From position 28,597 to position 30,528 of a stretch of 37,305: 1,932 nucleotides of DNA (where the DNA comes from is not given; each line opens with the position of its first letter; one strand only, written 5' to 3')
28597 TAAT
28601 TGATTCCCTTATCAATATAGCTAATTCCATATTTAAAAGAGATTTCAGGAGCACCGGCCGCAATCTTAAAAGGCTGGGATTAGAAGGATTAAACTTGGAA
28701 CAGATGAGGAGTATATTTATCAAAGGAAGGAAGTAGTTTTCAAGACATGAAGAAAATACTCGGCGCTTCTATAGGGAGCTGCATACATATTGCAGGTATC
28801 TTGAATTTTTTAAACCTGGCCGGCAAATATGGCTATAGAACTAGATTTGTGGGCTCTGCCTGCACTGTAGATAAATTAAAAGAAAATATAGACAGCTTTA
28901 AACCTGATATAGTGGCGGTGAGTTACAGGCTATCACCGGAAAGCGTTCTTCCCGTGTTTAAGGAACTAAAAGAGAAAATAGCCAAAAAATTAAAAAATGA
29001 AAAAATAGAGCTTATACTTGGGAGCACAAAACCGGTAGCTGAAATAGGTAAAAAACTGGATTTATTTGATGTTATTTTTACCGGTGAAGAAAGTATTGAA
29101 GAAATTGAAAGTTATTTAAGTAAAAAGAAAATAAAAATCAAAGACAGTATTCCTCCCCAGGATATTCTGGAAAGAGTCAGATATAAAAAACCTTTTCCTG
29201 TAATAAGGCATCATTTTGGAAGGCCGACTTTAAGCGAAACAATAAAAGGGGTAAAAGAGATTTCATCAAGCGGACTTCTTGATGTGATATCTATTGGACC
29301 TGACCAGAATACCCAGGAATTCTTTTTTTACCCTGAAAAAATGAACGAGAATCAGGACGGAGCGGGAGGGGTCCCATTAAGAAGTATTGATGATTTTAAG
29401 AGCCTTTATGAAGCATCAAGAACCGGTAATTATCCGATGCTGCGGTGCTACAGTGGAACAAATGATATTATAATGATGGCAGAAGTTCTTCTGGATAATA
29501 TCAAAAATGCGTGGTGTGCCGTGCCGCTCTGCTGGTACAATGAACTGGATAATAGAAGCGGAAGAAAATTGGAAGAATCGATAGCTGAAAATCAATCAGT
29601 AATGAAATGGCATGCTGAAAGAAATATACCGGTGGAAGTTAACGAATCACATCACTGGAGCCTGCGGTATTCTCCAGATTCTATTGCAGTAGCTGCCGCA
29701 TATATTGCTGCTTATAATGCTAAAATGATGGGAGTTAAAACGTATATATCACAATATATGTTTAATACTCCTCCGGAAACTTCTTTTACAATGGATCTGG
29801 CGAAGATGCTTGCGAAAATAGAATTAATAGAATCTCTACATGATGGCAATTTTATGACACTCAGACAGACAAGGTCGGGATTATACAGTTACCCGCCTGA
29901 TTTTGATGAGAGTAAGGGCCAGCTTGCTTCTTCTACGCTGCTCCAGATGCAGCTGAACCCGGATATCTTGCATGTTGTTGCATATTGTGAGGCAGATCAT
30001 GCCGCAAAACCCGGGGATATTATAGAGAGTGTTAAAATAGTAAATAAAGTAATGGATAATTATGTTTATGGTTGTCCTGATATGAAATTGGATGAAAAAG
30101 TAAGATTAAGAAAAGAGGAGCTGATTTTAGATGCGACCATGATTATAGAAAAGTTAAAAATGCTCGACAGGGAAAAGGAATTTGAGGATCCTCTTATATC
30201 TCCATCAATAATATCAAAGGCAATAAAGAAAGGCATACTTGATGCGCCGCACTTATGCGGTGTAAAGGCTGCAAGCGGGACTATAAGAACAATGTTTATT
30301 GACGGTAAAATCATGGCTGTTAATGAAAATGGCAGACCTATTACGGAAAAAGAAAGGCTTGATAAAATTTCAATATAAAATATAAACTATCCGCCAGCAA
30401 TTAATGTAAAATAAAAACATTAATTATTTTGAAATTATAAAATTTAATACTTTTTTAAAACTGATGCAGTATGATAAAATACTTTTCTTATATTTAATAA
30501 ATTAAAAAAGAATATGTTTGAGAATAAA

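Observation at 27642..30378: Two-gene module after dnaE: an opine-dehydrogenase homologue plus a single-chain glutamate-mutase-like protein with a CxHxxG cobalamin motif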

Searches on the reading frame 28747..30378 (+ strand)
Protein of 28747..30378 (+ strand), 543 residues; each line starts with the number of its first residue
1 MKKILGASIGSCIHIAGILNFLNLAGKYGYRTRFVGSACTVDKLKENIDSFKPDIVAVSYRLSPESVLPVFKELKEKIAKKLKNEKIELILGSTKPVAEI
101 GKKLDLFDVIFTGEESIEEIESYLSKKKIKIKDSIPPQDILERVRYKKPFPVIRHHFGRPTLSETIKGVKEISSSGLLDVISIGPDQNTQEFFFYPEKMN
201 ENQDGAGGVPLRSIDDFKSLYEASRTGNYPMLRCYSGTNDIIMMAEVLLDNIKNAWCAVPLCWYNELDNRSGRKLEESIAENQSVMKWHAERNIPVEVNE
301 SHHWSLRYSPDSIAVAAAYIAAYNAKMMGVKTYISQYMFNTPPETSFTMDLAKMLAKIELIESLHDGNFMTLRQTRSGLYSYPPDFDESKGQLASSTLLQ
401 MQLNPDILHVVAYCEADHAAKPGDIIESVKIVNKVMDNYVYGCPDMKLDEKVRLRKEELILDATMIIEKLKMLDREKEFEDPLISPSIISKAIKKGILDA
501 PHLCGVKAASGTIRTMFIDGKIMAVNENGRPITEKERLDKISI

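Call 3: search_protein_families(library=pfam, proteins=[window:28747-30378:+], max_evalue=1)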
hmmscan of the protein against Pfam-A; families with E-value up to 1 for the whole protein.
window:28747-30378:+ (543 aa): 2 families
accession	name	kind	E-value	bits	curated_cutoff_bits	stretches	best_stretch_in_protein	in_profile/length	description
PF02310.24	B12-binding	-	9.4e-07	29.1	32.1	1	3-119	2-119/121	B12 binding domain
PF06506.16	PrpR_N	-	0.085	12.9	29.1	1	18-118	60-151/167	Propionate catabolism activator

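Call 4: search_protein_families(library=ncbifam, proteins=[window:28747-30378:+], max_evalue=1)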
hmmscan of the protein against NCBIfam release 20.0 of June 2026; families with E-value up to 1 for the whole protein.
window:28747-30378:+ (543 aa): 2 families
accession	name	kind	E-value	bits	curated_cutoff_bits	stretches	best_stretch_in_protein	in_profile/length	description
NF052385.1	Lys_5_6_beta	equivalog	0.0038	17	280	1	4-128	104-237/241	lysine 5,6-aminomutase subunit beta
NF040743.1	ornith_mutase_E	equivalog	0.062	11.2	800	1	4-128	598-726/730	D-ornithine 4,5-aminomutase subunit OraE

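Call 5: find_homologous_proteins(query=window:28747-30378:+)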
Query window:28747-30378:+ (543 aa): 6255 proteins with E <= 0.001 among 8000 candidates; the best 120 are listed.
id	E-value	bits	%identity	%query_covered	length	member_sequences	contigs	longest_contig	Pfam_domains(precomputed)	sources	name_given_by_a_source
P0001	0.0e+0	1215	99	100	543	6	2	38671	PF02310.25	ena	-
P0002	0.0e+0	1104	88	100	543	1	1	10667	PF02310.25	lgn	-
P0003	0.0e+0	1077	85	100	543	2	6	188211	PF02310.25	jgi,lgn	jgi:hypothetical protein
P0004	0.0e+0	1051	83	100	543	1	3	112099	PF02310.25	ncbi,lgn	-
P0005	0.0e+0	1039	81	100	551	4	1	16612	PF02310.25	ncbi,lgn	-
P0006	0.0e+0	1039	81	100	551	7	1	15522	PF02310.25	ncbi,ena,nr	ncbi:MAG: cobalamin B12-binding domain-containing protein [Actinomycetota bacterium]|nr:cobalamin B1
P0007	0.0e+0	1037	82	100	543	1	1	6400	PF02310.25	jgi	-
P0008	1.3e-294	996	79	100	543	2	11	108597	PF02310.25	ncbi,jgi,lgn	-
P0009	1.1e-293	993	78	100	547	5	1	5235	PF02310.25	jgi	-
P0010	2.1e-292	989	78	100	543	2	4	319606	PF02310.25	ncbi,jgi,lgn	-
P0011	4.4e-292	987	78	100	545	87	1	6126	PF02310.25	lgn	-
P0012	1.5e-291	986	78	100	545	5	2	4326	PF02310.25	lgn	-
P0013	8.5e-291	983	77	100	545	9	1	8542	PF02310.25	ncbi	ncbi:MAG: cobalamin-dependent protein [Candidatus Hydromicrobium sp.]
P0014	1.0e-290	983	77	100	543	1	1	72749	PF02310.25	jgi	-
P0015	2.7e-290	982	78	100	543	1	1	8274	PF02310.25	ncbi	-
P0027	7.5e-282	954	77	100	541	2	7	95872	PF06368.18,PF02310.25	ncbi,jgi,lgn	-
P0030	2.3e-279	945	75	100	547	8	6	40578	PF06368.18,PF02310.25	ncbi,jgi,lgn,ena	-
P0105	2.1e-233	794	63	100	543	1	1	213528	PF02310.25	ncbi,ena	-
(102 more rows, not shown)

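Call 6: search_solved_structures(query=window:28747-30378:+, max_evalue=10, show_alignments=3)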
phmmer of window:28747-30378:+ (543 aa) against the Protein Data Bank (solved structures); distinct sequences matched with E-value up to 10: 4.
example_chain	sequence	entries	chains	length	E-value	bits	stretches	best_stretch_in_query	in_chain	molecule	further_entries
3kow_A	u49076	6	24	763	0.049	15.5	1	3-133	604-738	D-ornithine aminomutase E component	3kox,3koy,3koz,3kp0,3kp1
9c4k_Q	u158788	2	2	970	0.087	14.7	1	20-72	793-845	Toxin subunit YenC2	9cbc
2buj_A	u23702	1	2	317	0.3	12.9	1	357-421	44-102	SERINE/THREONINE-PROTEIN KINASE 16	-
3nc3_A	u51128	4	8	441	0.63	11.9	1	133-263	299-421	Cytochrome P450 cypX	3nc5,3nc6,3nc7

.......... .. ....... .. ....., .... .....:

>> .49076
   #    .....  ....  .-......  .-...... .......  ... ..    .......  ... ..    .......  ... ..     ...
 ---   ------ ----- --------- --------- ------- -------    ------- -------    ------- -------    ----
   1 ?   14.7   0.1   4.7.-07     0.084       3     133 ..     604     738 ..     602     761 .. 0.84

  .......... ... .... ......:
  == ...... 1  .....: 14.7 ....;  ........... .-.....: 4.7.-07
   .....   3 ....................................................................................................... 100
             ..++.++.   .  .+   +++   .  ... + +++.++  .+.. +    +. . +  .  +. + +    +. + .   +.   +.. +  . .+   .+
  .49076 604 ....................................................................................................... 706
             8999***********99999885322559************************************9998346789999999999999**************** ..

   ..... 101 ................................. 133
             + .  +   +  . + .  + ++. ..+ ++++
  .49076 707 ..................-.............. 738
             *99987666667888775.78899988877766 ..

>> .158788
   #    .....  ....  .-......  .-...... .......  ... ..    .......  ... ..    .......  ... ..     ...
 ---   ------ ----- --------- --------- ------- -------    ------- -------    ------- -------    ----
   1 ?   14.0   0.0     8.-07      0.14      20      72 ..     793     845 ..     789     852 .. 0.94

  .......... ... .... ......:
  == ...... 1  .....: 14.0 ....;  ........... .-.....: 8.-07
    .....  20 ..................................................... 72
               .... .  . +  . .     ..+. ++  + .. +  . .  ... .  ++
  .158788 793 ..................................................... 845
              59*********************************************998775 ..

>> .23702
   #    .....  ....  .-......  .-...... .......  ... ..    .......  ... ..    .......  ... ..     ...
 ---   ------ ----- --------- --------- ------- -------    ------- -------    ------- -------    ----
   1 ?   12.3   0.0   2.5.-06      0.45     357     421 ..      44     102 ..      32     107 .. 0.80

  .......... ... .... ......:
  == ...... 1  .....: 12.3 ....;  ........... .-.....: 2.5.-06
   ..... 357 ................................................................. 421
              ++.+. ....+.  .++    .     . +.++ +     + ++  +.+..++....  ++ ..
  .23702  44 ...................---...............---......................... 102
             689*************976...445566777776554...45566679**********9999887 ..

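Call 10: find_encoding_contigs(protein=P0105, flank=8000, max_places=3)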
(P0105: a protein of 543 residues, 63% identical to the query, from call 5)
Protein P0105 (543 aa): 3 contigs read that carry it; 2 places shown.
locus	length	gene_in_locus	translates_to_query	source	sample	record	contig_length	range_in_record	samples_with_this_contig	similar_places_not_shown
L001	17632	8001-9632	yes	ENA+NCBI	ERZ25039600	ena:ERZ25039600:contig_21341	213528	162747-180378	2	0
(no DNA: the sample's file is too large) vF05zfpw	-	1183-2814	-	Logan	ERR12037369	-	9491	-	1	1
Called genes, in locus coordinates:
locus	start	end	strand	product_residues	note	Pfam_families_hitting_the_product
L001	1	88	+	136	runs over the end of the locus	PF01741:MscL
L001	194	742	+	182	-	PF20122:DUF6512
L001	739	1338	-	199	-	PF13487:HD_5, PF01966:HD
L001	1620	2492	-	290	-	PF02645:DegV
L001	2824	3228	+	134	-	PF14520:HHH_5 (faint), PF14229:DUF4332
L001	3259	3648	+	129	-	PF01476:LysM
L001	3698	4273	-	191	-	PF01435:Peptidase_M48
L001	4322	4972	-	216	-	PF16491:Peptidase_M48_N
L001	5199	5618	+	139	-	PF02082:Rrf2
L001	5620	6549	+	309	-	PF00037:Fer4, PF12797:Fer4_2 (weak), PF12837:Fer4_6, PF12838:Fer4_7 (faint), PF13237:Fer4_10, PF14697:Fer4_21 (weak), PF13187:Fer4_9 (weak), PF27217:AF_0155, +1 more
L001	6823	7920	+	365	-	PF01210:NAD_Gly3P_dh_N (weak), PF02558:ApbA, PF03446:NAD_binding_2, PF03807:F420_oxidored (weak), PF02317:Octopine_DH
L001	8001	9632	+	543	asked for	PF02310:B12-binding (weak)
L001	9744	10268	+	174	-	PF18955:DUF5698, PF10035:DUF2179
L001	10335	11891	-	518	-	PF13522:GATase_6, PF13537:GATase_7, PF00733:Asn_synthase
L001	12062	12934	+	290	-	PF00924:MS_channel_2nd, PF21082:MS_channel_3rd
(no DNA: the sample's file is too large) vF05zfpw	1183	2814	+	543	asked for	PF02310:B12-binding (weak)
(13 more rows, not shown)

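Call 20: find_related_loci(query=A1, collection=genome_contigs, flank=6000)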
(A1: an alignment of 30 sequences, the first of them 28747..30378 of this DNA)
Query A1 (543 aa) in genome_contigs; peptide patterns used: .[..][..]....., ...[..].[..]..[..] (x = any residue, [..] = any of these).
599 stretches matched a pattern (row limit reached: there are more); 577 encode a relative of the query (tblastn E <= 1e-3); the best 80 are kept; 80 distinct loci.
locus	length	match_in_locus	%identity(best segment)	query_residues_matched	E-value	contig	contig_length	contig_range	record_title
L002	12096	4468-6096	96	1-543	0e+0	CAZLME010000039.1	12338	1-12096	MAG TPA_asm: uncultured Actinomycetota bacterium isolate binchicken_co89_497 genome assembly, contig: NODE_10027_length_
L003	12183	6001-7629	81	1-543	0e+0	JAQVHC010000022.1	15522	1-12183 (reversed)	MAG: Actinomycetota bacterium isolate STE_197 NODE_8867_length_15522_cov_5.804742_Sandtown_E, whole genome shotgun seque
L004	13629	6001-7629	79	1-543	0e+0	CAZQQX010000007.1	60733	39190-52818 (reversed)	MAG TPA_asm: uncultured Actinomycetota bacterium isolate binchicken_co116_19 genome assembly, contig: NODE_333_length_60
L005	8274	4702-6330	78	1-543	0e+0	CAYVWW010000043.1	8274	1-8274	MAG TPA_asm: uncultured Actinomycetota bacterium isolate binchicken_co116_268 genome assembly, contig: NODE_10094_length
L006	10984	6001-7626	78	1-542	0e+0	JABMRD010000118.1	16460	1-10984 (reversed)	MAG: Actinomycetota bacterium isolate bin.63 k141_3861920, whole genome shotgun sequence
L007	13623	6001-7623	78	1-541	0e+0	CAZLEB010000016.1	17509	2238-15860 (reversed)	MAG TPA_asm: uncultured Actinomycetota bacterium isolate binchicken_co364_35 genome assembly, contig: NODE_3564_length_1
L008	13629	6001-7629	77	1-543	0e+0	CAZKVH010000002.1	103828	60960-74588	MAG TPA_asm: uncultured Actinomycetota bacterium isolate binchicken_co116_12 genome assembly, contig: NODE_83_length_103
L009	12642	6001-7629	76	1-543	0e+0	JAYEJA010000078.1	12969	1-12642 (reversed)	MAG: Actinomycetota bacterium isolate MAG176 MAG176_78, whole genome shotgun sequence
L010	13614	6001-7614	75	1-538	0e+0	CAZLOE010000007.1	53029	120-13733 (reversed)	MAG TPA_asm: uncultured Actinomycetota bacterium isolate binchicken_co196_361 genome assembly, contig: NODE_612_length_5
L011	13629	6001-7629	78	1-543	0e+0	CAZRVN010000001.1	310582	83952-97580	MAG TPA_asm: uncultured Actinomycetota bacterium isolate binchicken_co196_218 genome assembly, contig: NODE_2_length_310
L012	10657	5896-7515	76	1-541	0e+0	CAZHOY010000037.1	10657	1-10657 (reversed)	MAG TPA_asm: uncultured Actinomycetota bacterium isolate binchicken_co100_41 genome assembly, contig: NODE_9999_length_1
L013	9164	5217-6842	77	1-542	0e+0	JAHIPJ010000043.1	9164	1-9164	MAG: Actinomycetota bacterium isolate KR13_S3.mb.64 KR13_S3.mb.64_k141_99681, whole genome shotgun sequence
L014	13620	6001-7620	77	1-541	0e+0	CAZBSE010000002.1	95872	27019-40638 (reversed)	MAG TPA_asm: uncultured Actinomycetota bacterium isolate SRP214966_co2_488 genome assembly, contig: NODE_147_length_9587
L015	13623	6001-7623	76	1-541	0e+0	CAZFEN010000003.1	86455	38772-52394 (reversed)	MAG TPA_asm: uncultured Actinomycetota bacterium isolate binchicken_co228_482 genome assembly, contig: NODE_192_length_8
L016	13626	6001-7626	75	1-542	0e+0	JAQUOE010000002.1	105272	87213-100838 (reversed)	MAG: Actinomycetota bacterium isolate STD1_194 NODE_389_length_105272_cov_7.981873_Sandtown_D1, whole genome shotgun seq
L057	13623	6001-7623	55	1-543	0e+0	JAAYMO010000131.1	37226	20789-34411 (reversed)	MAG: Clostridiales bacterium isolate AS20ysBPTH_38 42705_AS20, whole genome shotgun sequence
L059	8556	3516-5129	55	1-541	0e+0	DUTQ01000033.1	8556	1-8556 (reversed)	MAG TPA_asm: Thermoanaerobacterales bacterium isolate AS05jafATM_97 5179_AS05, whole genome shotgun sequence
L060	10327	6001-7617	54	1-541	0e+0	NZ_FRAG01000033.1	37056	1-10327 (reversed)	Paramaledivibacter caminithermalis DSM 15212, whole genome shotgun sequence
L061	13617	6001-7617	54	1-541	0e+0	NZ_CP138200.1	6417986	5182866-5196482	Wukongibacter sp. M2B1 chromosome, complete genome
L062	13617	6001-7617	53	1-541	0e+0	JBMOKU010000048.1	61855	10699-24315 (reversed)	MAG: Bacillota bacterium isolate Betzabe_MAG006 MAG006_48, whole genome shotgun sequence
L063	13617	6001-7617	54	1-541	0e+0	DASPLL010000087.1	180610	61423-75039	MAG TPA_asm: Clostridia bacterium isolate SMAG_U12063 k141_245091, whole genome shotgun sequence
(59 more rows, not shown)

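Call 22: predict_structure(alignment_id=A1)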
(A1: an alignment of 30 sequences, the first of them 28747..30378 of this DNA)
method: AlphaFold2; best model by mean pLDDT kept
length: 543 residues; sequences in the alignment: 30
mean_pLDDT: 84.5   pTM: 0.73
mean pLDDT of the five models: 84.5, 83.9, 81.8, 80.4, 78.3
residues with pLDDT >= 90: 240; 70-90: 228; 50-70: 61; < 50: 14
segments of 3 or more residues with pLDDT < 50: 127-133, 415-417
pLDDT, mean of each block of 10 residues (from residue 1): 91 84 88 92 93 93 87 89 81 89 88 80 64 72 90 87 90 93 70 70 60 85 91 75 84 82 66 79 92 88 68 94 96 88 74 96 97 81 57 84 93 59 87 85 86 97 97 91 94 91 78 88 92 94 86
secondary structure, 60 per line:
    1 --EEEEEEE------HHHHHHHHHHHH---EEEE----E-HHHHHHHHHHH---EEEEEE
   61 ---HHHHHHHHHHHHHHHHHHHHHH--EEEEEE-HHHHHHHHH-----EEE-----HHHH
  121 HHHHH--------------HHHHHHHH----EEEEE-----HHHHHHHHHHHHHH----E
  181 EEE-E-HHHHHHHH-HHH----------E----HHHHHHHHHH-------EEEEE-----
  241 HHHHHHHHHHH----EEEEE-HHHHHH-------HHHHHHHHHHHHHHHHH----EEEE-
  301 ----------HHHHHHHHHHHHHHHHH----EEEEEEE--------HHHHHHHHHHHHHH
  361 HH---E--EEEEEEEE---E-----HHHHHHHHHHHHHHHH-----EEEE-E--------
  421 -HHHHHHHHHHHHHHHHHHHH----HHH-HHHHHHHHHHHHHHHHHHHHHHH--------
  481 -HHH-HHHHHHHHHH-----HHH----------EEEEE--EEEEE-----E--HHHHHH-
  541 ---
elements in order: E3-9 H16-27 E31-34 H41-51 E55-60 H64-85 E88-93 H95-103 E109-111 H117-125 H140-147 E152-156 H162-175 E180-183 H187-194 H214-223 E231-235 H241-251 E256-260 H262-267 H275-291 E296-299 H311-327 E332-338 H347-362 E369-376 H386-401 E407-410 H422-441 H450-472 H486-495 E514-518 E521-525 H534-539

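Call 23: search_protein_representatives(protein=window:28747-30378:+)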
Query: 543 residues. Proteins with E-value up to 0.001 (for the whole library): 661; up to 1e-10: 404; up to 1e-30: 146. The best 150 are listed.
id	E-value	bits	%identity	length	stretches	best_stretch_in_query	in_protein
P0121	1.4e-174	598.1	51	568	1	4-541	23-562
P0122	4.9e-168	576.5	50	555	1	2-538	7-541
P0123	7.2e-163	559.4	48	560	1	3-541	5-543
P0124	2.1e-160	551.3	48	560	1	4-540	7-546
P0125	4.0e-156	537.2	48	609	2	133-541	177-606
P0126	4.3e-150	517.3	46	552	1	3-543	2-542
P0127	5.6e-147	507.0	46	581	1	2-524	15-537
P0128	1.8e-145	502.0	46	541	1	3-538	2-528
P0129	6.7e-144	496.8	47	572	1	2-533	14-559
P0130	3.4e-140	484.6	43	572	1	4-541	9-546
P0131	1.2e-138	479.5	44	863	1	2-521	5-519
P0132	2.3e-137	475.3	44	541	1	4-540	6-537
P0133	4.3e-135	467.8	44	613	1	2-538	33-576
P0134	3.7e-132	458.1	43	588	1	3-539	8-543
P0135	6.8e-131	453.9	41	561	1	1-541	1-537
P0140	9.5e-109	380.9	36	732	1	3-541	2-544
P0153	3.7e-76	273.3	39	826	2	107-471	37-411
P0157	2.6e-73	263.9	36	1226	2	105-464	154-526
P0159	1.8e-72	261.2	36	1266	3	104-472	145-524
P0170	2.3e-61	224.5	32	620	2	97-538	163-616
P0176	1.5e-56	208.6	38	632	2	148-538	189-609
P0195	7.5e-50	186.5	37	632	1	162-532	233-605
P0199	2.7e-47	178.1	39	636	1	145-533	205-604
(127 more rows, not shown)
